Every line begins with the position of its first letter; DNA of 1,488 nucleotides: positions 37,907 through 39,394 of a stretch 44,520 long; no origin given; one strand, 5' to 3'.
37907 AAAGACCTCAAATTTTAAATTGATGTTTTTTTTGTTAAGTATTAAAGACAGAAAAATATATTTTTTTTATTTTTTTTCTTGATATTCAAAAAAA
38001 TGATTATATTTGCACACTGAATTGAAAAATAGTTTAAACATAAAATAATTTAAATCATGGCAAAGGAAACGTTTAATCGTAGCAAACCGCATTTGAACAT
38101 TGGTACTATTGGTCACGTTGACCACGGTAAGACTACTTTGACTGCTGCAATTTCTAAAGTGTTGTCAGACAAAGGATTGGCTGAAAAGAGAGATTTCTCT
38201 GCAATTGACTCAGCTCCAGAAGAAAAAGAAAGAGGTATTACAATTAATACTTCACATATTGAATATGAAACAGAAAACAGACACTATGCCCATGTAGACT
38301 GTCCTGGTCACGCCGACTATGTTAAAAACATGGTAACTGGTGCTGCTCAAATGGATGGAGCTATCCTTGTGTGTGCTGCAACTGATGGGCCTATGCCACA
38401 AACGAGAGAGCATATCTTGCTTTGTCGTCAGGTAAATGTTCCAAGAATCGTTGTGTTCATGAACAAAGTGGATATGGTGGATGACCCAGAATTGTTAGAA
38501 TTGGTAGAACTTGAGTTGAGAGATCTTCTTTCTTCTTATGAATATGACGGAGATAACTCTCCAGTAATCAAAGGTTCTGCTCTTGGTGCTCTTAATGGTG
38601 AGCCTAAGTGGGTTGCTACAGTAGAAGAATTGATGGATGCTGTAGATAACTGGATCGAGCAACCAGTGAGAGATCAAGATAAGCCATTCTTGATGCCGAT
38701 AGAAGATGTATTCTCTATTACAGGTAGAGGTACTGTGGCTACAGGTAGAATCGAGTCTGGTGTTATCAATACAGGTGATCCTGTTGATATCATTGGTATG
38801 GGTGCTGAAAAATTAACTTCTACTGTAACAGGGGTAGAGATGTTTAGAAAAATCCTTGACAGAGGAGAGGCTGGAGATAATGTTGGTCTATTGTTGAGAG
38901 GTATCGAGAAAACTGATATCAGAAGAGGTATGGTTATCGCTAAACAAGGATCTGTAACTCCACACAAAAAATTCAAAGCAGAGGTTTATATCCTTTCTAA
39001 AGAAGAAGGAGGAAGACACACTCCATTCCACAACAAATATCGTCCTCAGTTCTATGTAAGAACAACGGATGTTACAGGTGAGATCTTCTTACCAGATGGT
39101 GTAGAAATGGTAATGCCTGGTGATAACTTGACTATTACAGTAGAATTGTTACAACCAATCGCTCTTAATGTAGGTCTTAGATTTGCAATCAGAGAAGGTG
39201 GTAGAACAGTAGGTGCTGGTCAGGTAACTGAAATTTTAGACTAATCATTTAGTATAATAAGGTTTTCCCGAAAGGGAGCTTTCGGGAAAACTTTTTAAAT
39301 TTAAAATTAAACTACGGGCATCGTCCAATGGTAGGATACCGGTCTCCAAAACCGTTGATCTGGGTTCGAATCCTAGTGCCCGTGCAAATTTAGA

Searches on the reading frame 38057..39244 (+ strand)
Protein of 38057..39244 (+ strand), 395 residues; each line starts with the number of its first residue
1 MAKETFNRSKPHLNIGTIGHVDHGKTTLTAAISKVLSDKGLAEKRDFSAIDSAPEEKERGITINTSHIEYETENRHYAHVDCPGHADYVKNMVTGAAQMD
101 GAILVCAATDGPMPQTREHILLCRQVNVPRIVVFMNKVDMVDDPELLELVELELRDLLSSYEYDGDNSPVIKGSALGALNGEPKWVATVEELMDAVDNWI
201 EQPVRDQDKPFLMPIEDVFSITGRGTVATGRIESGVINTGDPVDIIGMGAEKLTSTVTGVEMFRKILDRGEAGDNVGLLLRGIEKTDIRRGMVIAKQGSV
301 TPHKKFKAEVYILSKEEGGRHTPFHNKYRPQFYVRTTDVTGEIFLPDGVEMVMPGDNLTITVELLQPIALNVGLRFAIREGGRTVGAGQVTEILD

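Call 61: list_cluster_members(proteins=[window:38057-39244:+, window:32011-33099:-, window:30819-31790:-, window:29608-30816:-, window:2014-4116:+])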
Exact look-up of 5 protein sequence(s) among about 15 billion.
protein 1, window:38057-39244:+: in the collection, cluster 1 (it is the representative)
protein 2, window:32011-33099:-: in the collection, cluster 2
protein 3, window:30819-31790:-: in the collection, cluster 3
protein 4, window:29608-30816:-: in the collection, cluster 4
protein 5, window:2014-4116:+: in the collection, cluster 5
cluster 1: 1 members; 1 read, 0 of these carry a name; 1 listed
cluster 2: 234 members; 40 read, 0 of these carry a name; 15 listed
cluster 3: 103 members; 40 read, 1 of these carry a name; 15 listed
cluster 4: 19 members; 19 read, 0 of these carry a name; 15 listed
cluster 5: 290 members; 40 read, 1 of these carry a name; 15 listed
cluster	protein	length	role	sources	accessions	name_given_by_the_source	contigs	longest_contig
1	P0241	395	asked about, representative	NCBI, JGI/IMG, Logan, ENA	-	-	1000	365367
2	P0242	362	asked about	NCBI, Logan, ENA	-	-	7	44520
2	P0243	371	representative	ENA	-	-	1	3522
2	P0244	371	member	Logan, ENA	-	-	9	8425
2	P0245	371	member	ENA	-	-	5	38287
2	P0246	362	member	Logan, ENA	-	-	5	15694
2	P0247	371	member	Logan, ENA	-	-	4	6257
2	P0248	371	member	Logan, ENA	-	-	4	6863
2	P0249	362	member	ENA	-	-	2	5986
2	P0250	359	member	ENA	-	-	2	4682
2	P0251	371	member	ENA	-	-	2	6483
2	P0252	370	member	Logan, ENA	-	-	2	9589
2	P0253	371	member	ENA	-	-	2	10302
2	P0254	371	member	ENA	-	-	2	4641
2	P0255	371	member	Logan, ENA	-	-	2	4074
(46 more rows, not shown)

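Call 88: find_homologous_proteins(query=window:38057-39244:+, max_evalue=1e-100)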
Query window:38057-39244:+ (395 aa): 8000 proteins with E <= 1e-100 among 8000 candidates; the best 120 are listed.
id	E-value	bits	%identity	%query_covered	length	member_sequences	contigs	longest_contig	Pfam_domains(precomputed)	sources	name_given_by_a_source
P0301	8.4e-279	942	-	-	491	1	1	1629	PF03143.24,PF00009.34,PF03144.32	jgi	-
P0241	6.0e-263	889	100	100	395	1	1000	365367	PF03143.24,PF00009.34,PF03144.32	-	-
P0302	8.1e-263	889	100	100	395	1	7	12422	PF03143.24,PF00009.34,PF03144.32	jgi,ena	-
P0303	8.1e-263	889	100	100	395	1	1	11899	PF03143.24,PF00009.34,PF03144.32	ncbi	ncbi:MAG: elongation factor Tu [Flavobacteriaceae bacterium]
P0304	8.6e-263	889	100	100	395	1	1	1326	PF03143.24,PF00009.34,PF03144.32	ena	-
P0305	8.6e-263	889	100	100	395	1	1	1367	PF03143.24,PF00009.34,PF03144.32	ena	-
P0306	1.2e-262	889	100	100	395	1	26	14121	PF03143.24,PF00009.34,PF03144.32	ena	-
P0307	1.6e-262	888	100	100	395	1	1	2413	PF03143.24,PF00009.34,PF03144.32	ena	-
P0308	1.6e-262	888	100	100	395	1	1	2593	PF03143.24,PF00009.34,PF03144.32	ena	-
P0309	1.6e-262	888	100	100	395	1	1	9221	PF03143.24,PF00009.34,PF03144.32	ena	-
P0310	1.9e-262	888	100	100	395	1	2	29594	PF03143.24,PF00009.34,PF03144.32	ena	-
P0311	1.9e-262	888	100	100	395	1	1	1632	PF03143.24,PF00009.34,PF03144.32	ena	-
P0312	2.0e-262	888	100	100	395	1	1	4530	PF03143.24,PF00009.34,PF03144.32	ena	-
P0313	2.0e-262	888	100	100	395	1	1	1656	PF03143.24,PF00009.34,PF03144.32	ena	-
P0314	2.1e-262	888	100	100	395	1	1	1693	PF03143.24,PF00009.34,PF03144.32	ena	-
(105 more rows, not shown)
